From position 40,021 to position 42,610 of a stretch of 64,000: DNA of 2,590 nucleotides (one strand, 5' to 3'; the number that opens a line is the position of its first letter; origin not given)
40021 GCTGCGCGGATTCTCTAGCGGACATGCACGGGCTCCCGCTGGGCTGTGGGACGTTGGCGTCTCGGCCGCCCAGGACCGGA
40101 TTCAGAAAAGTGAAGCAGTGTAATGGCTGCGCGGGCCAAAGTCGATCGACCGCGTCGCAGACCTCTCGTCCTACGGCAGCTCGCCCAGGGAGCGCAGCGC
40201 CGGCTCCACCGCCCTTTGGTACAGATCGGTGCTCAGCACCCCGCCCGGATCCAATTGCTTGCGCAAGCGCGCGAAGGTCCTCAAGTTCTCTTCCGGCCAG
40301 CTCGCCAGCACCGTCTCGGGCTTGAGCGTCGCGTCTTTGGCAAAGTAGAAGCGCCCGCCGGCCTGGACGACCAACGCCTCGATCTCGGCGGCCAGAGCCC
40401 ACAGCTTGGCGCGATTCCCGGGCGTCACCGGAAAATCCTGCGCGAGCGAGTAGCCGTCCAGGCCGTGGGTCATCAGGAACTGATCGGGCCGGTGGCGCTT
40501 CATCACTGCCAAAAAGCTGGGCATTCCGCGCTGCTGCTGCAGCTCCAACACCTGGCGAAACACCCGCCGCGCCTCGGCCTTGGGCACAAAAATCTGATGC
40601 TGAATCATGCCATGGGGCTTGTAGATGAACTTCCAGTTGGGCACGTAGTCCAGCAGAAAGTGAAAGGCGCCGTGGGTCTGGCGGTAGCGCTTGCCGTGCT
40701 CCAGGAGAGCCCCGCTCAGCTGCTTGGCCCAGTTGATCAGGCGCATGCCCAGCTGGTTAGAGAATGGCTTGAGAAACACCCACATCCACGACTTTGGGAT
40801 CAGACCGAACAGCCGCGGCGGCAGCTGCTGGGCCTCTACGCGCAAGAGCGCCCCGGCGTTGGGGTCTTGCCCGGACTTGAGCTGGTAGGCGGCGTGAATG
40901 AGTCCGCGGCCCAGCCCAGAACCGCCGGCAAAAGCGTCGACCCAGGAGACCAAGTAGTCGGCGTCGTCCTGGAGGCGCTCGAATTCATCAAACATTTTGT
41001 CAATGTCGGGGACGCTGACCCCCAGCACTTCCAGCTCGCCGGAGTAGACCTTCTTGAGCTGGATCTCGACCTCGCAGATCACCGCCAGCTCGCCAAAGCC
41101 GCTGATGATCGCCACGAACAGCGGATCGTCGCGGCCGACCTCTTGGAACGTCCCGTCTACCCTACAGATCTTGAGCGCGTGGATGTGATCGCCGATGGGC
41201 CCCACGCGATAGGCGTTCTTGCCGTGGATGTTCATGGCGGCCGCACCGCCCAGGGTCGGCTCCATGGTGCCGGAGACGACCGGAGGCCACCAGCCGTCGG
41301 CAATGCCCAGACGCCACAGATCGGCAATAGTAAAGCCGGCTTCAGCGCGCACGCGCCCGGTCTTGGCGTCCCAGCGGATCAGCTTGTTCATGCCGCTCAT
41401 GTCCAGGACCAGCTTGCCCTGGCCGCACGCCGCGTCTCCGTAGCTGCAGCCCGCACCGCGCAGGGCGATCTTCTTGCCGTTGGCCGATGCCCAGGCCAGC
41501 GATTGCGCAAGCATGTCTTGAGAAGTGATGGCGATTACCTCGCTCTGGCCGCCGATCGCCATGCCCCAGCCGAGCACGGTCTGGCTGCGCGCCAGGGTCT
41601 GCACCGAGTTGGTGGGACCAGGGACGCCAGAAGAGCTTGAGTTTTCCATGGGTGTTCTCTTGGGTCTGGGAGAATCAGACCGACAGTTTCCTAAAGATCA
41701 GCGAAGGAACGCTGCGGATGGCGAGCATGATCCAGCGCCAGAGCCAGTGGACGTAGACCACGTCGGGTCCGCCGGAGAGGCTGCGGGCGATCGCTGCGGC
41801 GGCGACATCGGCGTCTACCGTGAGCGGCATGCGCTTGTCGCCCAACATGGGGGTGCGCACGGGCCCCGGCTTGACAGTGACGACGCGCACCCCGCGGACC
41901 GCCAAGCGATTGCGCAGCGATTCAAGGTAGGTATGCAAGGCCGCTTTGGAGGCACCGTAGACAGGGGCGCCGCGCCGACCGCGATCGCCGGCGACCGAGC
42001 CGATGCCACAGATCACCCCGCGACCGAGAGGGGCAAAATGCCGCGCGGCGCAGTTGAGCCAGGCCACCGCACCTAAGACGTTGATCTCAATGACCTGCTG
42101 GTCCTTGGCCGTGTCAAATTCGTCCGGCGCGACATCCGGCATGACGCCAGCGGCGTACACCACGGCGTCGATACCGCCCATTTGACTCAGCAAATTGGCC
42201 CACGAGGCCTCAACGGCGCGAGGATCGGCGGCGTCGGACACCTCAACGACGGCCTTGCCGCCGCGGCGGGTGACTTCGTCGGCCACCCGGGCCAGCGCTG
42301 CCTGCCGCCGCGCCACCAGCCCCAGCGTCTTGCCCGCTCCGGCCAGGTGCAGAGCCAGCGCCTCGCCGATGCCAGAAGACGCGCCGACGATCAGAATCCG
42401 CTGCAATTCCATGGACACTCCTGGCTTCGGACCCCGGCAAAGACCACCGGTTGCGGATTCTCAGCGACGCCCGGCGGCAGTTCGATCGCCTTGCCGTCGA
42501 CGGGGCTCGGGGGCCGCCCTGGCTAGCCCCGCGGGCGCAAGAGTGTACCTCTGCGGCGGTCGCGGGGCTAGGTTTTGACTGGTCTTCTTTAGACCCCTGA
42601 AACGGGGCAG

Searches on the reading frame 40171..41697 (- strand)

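Call 7: search_protein_families(library=pfam, proteins=[window:40171-41697:-], max_evalue=0.001)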
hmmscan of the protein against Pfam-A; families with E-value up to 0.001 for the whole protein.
window:40171-41697:- (508 aa): 2 families
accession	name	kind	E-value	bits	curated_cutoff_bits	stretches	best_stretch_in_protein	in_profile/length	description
PF01565.28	FAD_binding_4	-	3.5e-27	95.2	26.4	1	54-187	4-138/139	FAD binding domain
PF04030.19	ALO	-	0.00019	21.7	23.1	1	438-494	202-256/258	D-arabinono-1,4-lactone oxidase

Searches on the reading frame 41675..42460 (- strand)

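Call 7: search_protein_families(library=pfam, proteins=[window:41675-42460:-], max_evalue=0.001)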
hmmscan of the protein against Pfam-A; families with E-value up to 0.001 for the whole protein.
window:41675-42460:- (261 aa): 4 families
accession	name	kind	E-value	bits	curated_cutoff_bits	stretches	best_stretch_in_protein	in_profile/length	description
PF00106.31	adh_short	-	1.5e-40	139.2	26.6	1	21-209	2-190/195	short chain dehydrogenase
PF13561.12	adh_short_C2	-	1.7e-28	100.3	27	1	26-209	1-184/236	Enoyl-(Acyl carrier protein) reductase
PF08659.16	KR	-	2e-12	47.8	22.6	1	22-201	3-178/180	KR domain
PF01370.27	Epimerase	-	2.4e-06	27.6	20.9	1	22-231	1-197/240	NAD dependent epimerase/dehydratase family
